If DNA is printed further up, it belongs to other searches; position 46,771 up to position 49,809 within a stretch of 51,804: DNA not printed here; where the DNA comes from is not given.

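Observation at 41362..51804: Five-gene minus-strand operon (dynamin-like / SNF2 helicase / Mre11-like nuclease / Rad50-like ATPase / HNH nuclease): candidate undescribed DNA-targeting defence or repair system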

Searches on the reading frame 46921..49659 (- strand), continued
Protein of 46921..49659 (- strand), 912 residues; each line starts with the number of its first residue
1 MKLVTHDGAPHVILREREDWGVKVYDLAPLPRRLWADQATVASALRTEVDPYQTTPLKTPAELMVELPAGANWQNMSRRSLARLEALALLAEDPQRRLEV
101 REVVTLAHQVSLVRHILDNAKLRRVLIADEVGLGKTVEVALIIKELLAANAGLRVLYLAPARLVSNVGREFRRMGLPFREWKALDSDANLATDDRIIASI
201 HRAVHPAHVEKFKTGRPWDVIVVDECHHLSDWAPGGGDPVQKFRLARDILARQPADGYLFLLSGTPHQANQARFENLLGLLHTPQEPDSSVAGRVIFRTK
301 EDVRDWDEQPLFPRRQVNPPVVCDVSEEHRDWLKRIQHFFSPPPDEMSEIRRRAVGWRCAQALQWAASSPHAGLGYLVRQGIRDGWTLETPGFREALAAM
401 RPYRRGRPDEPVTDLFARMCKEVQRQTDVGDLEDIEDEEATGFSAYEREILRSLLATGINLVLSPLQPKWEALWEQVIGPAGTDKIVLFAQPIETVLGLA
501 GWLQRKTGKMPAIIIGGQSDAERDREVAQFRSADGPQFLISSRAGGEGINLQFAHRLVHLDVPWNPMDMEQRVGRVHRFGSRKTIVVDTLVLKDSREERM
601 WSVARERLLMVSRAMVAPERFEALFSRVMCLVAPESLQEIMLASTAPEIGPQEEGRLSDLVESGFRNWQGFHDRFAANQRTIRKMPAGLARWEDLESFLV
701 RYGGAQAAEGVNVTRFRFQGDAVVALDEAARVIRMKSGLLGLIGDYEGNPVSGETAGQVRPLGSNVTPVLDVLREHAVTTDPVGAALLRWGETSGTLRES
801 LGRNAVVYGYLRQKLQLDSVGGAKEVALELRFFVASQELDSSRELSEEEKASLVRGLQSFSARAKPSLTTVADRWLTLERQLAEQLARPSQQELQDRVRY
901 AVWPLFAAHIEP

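Call 55: search_protein_families(library=ncbifam, proteins=[L105:55-5334:+, L105:5334-8135:+, L105:10001-14203:+, L105:18952-19764:+, L105:8162-9832:+, L009:9027-9974:+], max_evalue=0.00001)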
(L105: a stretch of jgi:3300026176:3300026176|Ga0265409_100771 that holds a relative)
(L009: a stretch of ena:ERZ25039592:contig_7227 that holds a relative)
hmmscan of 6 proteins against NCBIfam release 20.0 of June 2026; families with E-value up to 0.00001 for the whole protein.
L105:55-5334:+ (1760 aa): 11 families
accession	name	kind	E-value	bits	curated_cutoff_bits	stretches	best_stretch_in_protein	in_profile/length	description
TIGR03817.1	DECH_helic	hypoth_equivalog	4.2e-41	141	874.1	2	91-281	36-212/742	helicase/secretion neighborhood putative DEAH-box helicase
NF041067.1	DpdJ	equivalog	3.3e-27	94.6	800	2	189-276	321-408/1482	protein DpdJ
TIGR04121.1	DEXH_lig_assoc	equivalog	5.8e-24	83.8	850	1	91-281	13-192/804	ligase-associated DNA damage response DEXH box helicase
NF010338.0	PRK13767.1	equivalog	1.3e-15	56.7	849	1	94-276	36-221/877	ATP-dependent helicase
NF053636.1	DDHlcsCsdAPsy1082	equivalog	6.7e-13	48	890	1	96-165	30-97/512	DEAD/DEAH box helicase CsdA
NF007284.0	PRK09751.1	equivalog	9.1e-13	46.4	1496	1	96-277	34-221/1538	ATP-dependent helicase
NF053631.1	RNA_helic_CshA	equivalog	2.4e-10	39.9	646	0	1013-1056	300-343/434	degradosome RNA helicase CshA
TIGR02621.3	cas3_GSU0051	exception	4.2e-08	32.5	400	0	93-285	15-224/854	type I-G CRISPR-associated helicase/endonuclease Cas3g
TIGR03158.1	cas3_cyano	exception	9.2e-08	31.6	69.1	1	98-263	4-181/357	type I-D CRISPR-associated helicase Cas3'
NF041063.1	DpdF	equivalog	4.1e-06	25.7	550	0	100-196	152-242/813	protein DpdF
NF053711.1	RNA_heli_RhlE1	exception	5.4e-06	25.4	750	0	96-170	28-102/434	RNA helicase RhlE1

L105:5334-8135:+ (934 aa): 13 families
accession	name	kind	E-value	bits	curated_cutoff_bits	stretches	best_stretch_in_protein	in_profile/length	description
NF038317.1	DISARM_DrmD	equivalog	5.7e-94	316.2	610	1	81-901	83-928/1021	DISARM system SNF2-like helicase DrmD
NF041062.1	DpdE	equivalog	1.5e-60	205.3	500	2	85-310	135-339/1048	protein DpdE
NF042964.1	phospholipD_antiphage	equivalog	7.6e-44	150.2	1100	2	301-582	533-802/895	phospholipase D-like domain-containing anti-phage protein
NF003426.0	PRK04914.1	equivalog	1.8e-36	125.8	576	2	117-289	167-337/959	RNA polymerase-associated protein RapA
NF038318.1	DISARM_DrmD_b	equivalog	4e-33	114.6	950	2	92-353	18-277/868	DISARM system SNF2-like helicase DrmD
TIGR04095.1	dnd_restrict_1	equivalog_domain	2.3e-12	46.7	600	1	124-269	28-168/451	DNA phosphorothioation system restriction enzyme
NF010337.0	PRK13766.1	equivalog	8.6e-11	40.7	610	0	438-569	332-468/781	Hef nuclease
NF008744.0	PRK11776.1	equivalog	1.2e-10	40.6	524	1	475-573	245-340/460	ATP-dependent RNA helicase DbpA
NF008394.0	PRK11192.1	equivalog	1.1e-07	31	507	1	471-575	246-347/441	ATP-dependent RNA helicase SrmB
NF053675.1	pilus_reg_Snf2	equivalog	1.9e-07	29.6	1100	0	457-574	862-977/1029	pilus expression-regulating Snf2 family helicase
TIGR00643.1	recG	equivalog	4.7e-07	28.9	659.4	0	483-548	467-532/629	ATP-dependent DNA helicase RecG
NF041790.1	anti-phage_ZorD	equivalog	6e-07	27.8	1500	0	122-178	606-663/1035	type I Zorya anti-phage system protein ZorD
NF053631.1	RNA_helic_CshA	equivalog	5.6e-06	25.5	646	1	476-574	241-336/434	degradosome RNA helicase CshA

L105:10001-14203:+ (1401 aa): 3 families
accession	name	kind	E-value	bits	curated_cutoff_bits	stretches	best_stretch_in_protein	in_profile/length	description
NF033451.1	BREX_2_MTaseX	equivalog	1.5e-13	49.4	400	1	466-640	190-347/1185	BREX-2 system adenine-specific DNA-methyltransferase PglX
NF033455.1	BREX_6_MTaseX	exception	2.4e-09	35.3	900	1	502-583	321-400/1319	BREX-6 system adenine-specific DNA-methyltransferase PglX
TIGR02987.1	met_A_Alw26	exception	1.5e-07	30.5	353.5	0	469-531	1-53/523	Alw26I/Eco31I/Esp3I family type II restriction adenine-specific DNA-methyltransferase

L105:18952-19764:+ (271 aa): 0 families

L105:8162-9832:+ (557 aa): 0 families

L009:9027-9974:+ (316 aa): 0 families

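Call 59: search_protein_families(library=padloc, alignment_id=A3, max_evalue=1e-10)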
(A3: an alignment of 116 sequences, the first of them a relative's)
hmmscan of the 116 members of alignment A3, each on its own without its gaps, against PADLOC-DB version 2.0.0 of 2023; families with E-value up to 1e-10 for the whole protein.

A. member 1, L007:5264-11278:+ (2005 aa): 4 families
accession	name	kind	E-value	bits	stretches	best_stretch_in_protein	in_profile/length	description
PDLC05009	PDC-S37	-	0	1240.2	2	1287-2001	652-1345/1550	-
PDLC02194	Hhe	-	1.5e-192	640.4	2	1489-1998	1280-1784/1911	-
PDLC03920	MkoA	-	1.3e-32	111.2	1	1583-1844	786-1071/1112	-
PDLC03924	MkoC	-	2.3e-24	83.6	1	1565-1846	636-941/1136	-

B. families by the number of members that match (of 116 scanned): 291 families (the first 25 are shown)
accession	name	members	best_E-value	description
PDLC05066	PDC-S68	5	0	-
PDLC05065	PDC-S68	5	0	-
PDLC05064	PDC-S68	5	1.7e-164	-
PDLC01734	typeIV_RecD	4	1.5e-49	RecD_0_IVD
PDLC01148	RecD_like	4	2.5e-36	RecD/Tra ATPase fused to N-terminal HHH domain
PDLC04475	PDC-M16A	4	9e-26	-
PDLC05035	PDC-S53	4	1.5e-25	-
PDLC04476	PDC-M16A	4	1.3e-23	-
PDLC04472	PDC-M16A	4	1.7e-21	-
PDLC03632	MTase_III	3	0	Type III methyltransferase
PDLC03038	MTase_I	3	7.6e-26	Type I methyltransferase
PDLC03029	MTase_I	2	4.1e-255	Type I methyltransferase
PDLC00037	DruE3|DruE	2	6.8e-81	SNF2 family N-terminal domain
PDLC00013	DruE1|DruE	2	1.7e-79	SNF2 family N-terminal domain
PDLC00015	DruE2|DruE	2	6.7e-65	SNF2 family N-terminal domain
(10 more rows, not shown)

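Call 63: search_solved_structures(query=A4, max_evalue=0.01, show_alignments=1)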
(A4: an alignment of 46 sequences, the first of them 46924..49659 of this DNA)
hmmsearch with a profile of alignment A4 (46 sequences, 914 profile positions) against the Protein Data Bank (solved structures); distinct sequences matched with E-value up to 0.01: 138 (the best 60 are shown).
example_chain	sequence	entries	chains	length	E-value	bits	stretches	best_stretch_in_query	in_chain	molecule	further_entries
6bog_A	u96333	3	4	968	2.1e-40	141.7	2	103-283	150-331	RNA polymerase-associated protein RapA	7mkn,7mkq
7m8e_F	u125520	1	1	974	2.2e-40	141.7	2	103-283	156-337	RNA polymerase-associated protein RapA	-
4s20_K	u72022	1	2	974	2.7e-40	141.4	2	103-283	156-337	RNA polymerase-associated protein RapA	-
8so8_A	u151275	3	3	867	1.1e-39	139.4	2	103-283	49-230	RNA polymerase-associated protein RapA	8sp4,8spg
8t0l_F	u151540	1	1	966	3.1e-38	134.6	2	103-283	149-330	RNA polymerase-associated protein RapA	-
1z63_A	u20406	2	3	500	2.7e-23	85.1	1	478-601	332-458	Helicase of the snf2/rad54 family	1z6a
7xyg_K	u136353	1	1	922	8e-22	80.3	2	474-615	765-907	ATP-dependent helicase fft3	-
7xyf_K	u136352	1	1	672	1.4e-21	79.5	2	474-610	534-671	ATP-dependent helicase fft3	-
7otq_K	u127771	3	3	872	9.5e-21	76.7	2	483-615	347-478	Chromodomain-helicase-DNA-binding protein 1-like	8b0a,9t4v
7epu_B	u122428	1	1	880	9.8e-21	76.7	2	483-615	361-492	Chromodomain-helicase-DNA-binding protein 1-like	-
7enn_K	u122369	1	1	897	1e-20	76.6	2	483-615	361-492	Chromodomain-helicase-DNA-binding protein 1-like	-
6ryr_W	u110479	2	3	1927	2.6e-20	75.3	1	482-612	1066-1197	Chromodomain-helicase-DNA-binding protein 4,Chromodomain-helicase-DNA-binding protein 4,Ch | Chromodomain-helicase-DNA-binding protein 4,CHD4,Chromodomain-helic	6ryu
1z5z_A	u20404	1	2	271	2.7e-20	75.2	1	478-601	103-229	Helicase of the snf2/rad54 family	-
7ux9_P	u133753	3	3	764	7.8e-20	73.7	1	483-625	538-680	ATP-dependent DNA helicase DDM1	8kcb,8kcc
8wh5_K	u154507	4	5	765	7.8e-20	73.7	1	483-625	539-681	ATP-dependent DNA helicase DDM1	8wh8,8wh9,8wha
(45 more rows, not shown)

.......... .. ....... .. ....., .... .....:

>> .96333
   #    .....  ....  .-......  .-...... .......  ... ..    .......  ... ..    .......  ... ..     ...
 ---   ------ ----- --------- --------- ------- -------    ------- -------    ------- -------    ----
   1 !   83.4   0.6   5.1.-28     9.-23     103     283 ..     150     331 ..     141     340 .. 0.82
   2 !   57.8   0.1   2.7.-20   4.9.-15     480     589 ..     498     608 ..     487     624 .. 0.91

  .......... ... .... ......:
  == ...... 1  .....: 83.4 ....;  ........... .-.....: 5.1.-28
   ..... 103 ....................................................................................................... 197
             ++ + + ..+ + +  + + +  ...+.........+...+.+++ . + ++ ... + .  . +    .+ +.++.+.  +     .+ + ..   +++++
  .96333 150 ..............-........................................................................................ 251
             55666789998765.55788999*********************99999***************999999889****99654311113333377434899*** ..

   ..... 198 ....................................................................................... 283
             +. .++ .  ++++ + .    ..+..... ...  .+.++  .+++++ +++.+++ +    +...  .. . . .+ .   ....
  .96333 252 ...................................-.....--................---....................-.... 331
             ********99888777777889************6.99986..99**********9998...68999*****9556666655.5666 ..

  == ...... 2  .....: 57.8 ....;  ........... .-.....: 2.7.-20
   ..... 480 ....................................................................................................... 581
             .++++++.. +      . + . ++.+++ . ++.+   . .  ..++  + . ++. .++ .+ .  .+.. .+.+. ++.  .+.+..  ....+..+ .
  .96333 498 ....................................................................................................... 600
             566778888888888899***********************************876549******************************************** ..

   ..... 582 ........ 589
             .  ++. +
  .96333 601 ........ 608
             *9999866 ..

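Call 64: search_solved_structures(query=A1, max_evalue=0.1)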
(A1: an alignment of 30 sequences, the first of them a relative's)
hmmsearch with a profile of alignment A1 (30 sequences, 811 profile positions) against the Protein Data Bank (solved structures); distinct sequences matched with E-value up to 0.1: 60.
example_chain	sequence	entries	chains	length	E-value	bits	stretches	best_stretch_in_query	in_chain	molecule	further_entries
5owv_A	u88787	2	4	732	2.5e-08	35.8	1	254-327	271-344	GTP-binding protein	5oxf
1mky_A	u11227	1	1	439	4.2e-07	31.7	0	34-80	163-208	Probable GTP-binding protein engA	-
6jfk_A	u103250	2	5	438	2.6e-05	25.8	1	24-123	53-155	Mitofusin-2,cDNA FLJ57997, highly similar to Transmembrane GTPase MFN2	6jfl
8sgd_A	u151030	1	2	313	3.8e-05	25.3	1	35-76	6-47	CDC10 isoform 1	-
6xrs_A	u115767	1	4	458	8.1e-05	24.2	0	47-79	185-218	GTPase Der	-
5dn8_A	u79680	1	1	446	0.00011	23.7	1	49-80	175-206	GTPase Der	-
5gnt_A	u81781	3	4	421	0.00013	23.5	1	20-106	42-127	Mitofusin-1 | Mitofusin-1,Mitofusin-1 fusion protein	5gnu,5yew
2j68_A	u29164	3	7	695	0.00013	23.5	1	34-128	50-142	BACTERIAL DYNAMIN-LIKE PROTEIN | DYNAMIN FAMILY PROTEIN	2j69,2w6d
4dcs_A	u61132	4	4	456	0.00016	23.2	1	36-85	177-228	GTP-BINDING PROTEIN ENGA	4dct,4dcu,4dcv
2hjg_A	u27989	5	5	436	0.00019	22.9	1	36-85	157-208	GTP-binding protein engA | GTPase Der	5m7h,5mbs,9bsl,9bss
5yew_A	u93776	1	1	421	0.00021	22.8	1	20-97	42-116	Mitofusin-1,Mitofusin-1 fusion protein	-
9bs0_W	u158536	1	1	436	0.00026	22.5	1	40-85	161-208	GTPase Der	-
5goe_A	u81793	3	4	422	0.00027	22.4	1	20-105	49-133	Mitofusin-1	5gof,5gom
6jfm_A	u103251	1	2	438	0.00041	21.8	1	24-123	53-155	Mitofusin-2,Mitofusin-2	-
4z54_A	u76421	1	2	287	0.00058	21.4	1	38-73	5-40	Neuronal-specific septin-3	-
6j72_A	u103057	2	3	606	0.0014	20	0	264-313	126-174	Isoniazid inducible gene protein IniA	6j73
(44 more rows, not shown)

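Call 72: search_dna_similar(query=L001:2995-5430:+, collection=plasmids, mode=protein, max_evalue=1e-20, max_rows=15)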
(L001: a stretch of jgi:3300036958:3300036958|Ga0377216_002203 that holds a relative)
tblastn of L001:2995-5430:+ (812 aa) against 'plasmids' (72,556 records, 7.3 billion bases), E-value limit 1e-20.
No match.

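Call 73: search_dna_similar(query=L001:2995-5430:+, collection=phages, mode=protein, max_evalue=1e-10, max_rows=10)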
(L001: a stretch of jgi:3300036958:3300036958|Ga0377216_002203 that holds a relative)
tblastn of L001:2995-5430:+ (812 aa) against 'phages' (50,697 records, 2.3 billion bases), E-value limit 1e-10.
No match.

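Call 74: find_related_loci(query=A2, collection=viral_contigs, flank=10000)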
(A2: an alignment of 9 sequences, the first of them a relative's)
Query A2 (737 aa) in viral_contigs; peptide patterns used: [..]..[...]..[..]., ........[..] (x = any residue, [..] = any of these).
19 stretches matched a pattern, but none encodes a relative of the query by tblastn (E <= 1e-3).

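Call 79: search_solved_structures(query=L107:7140-11414:+, max_evalue=0.001)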
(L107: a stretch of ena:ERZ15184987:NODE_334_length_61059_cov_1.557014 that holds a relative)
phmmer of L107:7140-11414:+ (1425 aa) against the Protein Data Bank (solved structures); distinct sequences matched with E-value up to 0.001: 0.

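Call 80: predict_structure(alignment_id=A5)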
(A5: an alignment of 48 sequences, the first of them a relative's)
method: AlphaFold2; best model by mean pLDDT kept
length: 813 residues; sequences in the alignment: 48
mean_pLDDT: 78.9   pTM: 0.66
mean pLDDT of the five models: 78.9, 78.8, 78.7, 77.9, 75.9
residues with pLDDT >= 90: 131; 70-90: 530; 50-70: 109; < 50: 43
segments of 3 or more residues with pLDDT < 50: 131-152, 288-292, 341-343, 507-510, 782-784
pLDDT, mean of each block of 10 residues (from residue 1): 70 87 80 82 76 85 84 86 56 83 90 84 80 39 41 56 63 83 84 90 85 88 91 90 87 85 88 88 67 62 81 86 78 67 64 91 91 89 92 89 82 79 85 92 84 92 91 80 80 80 55 67 82 85 84 87 86 83 83 73 82 74 81 83 77 68 75 60 66 83 88 89 90 85 80 77 74 61 59 82 73 48
secondary structure, 60 per line:
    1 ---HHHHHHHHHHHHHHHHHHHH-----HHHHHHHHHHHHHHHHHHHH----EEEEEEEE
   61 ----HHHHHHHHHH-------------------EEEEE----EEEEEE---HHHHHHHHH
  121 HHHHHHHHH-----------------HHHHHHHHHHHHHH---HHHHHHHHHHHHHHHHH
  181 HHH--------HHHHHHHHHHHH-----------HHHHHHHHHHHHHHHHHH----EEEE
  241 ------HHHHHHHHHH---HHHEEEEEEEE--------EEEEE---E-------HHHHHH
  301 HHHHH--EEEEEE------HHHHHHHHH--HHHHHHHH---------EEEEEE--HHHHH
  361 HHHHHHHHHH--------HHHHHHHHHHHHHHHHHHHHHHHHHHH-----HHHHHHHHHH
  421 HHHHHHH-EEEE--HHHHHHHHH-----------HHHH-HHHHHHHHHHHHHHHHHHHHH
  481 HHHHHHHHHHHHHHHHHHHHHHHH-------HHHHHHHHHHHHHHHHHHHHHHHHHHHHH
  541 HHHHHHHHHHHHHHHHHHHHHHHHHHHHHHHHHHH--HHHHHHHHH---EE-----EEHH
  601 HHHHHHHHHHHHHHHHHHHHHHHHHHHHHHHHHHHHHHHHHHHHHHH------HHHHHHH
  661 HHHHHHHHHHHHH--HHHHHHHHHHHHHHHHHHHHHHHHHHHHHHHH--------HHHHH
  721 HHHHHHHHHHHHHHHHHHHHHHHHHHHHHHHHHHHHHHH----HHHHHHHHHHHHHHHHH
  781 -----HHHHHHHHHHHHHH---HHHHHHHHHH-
elements in order (helices of 4 or more, strands of 3 or more residues): H4-23 H29-48 E53-60 H65-74 E94-98 E103-108 H112-129 H147-160 H164-183 H192-203 H215-232 E237-240 H247-256 E263-270 E279-283 H295-305 E308-313 H320-328 H331-338 E348-353 H356-370 H379-405 H411-427 E429-432 H435-443 H455-458 H460-504 H512-575 H578-586 H599-647 H654-673 H676-707 H716-759 H764-780 H786-799 H803-812
